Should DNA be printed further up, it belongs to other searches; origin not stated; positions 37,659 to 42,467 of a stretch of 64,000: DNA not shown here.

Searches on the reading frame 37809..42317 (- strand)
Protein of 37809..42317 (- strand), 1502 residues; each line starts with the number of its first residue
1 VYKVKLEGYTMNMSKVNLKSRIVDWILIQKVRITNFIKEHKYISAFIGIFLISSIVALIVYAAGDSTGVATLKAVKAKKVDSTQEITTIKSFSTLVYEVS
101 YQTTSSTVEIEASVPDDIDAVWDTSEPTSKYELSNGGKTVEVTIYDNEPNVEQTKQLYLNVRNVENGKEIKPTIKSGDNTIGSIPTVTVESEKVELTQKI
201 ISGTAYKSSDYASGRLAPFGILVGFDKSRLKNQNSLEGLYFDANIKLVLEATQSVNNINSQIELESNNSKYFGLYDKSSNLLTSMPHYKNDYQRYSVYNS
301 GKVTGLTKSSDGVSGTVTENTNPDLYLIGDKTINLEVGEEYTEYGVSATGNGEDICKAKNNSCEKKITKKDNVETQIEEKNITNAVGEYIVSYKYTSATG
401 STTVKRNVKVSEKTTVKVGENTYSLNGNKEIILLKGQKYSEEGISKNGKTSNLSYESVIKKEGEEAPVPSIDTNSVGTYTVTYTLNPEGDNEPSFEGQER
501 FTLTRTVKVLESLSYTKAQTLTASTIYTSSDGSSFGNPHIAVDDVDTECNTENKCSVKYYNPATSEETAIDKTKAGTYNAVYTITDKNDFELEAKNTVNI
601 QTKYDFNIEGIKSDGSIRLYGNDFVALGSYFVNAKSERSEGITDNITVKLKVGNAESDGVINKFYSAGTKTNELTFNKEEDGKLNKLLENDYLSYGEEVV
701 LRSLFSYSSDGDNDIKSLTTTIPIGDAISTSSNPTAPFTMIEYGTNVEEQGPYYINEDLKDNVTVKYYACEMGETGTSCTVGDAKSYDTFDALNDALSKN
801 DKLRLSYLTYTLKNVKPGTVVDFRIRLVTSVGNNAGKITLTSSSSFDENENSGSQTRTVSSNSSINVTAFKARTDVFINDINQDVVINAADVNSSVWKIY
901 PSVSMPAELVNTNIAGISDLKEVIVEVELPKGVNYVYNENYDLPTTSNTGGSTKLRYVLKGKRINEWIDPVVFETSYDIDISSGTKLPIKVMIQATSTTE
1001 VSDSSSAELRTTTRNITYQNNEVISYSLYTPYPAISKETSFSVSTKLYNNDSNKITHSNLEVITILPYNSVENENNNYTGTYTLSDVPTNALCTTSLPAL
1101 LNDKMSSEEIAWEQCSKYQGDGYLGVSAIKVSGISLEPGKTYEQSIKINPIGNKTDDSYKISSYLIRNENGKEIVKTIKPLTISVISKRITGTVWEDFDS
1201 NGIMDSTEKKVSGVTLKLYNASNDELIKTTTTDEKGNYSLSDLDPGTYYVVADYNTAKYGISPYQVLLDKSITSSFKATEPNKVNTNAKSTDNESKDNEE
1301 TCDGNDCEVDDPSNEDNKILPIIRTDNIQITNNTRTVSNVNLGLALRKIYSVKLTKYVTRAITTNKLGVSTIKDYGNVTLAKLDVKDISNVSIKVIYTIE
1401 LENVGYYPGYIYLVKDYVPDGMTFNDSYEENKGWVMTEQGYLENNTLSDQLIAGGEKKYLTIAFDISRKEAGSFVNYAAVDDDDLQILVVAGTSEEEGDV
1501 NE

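Call 47: search_protein_families(library=pfam, proteins=[window:37809-42317:-], max_evalue=0.00001)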
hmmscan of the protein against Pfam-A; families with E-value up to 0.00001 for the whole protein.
window:37809-42317:- (1502 aa): 4 families
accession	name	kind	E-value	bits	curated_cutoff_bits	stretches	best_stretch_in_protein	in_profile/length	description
PF17210.9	SdrD_B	-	4.3e-17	62.8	29.7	1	1191-1292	4-103/112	SdrD B-like domain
PF16403.11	Bact_surface_Ig-like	-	5.7e-14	52.4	27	1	424-492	2-62/71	Bacterial surface protein, Ig-like domain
PF17802.7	SpaA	-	2.6e-07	31.1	23.1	1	1205-1251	9-57/91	Prealbumin-like fold domain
PF13620.12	CarboxypepD_reg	-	3.2e-07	31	32.3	1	1204-1254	7-56/82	Carboxypeptidase regulatory-like domain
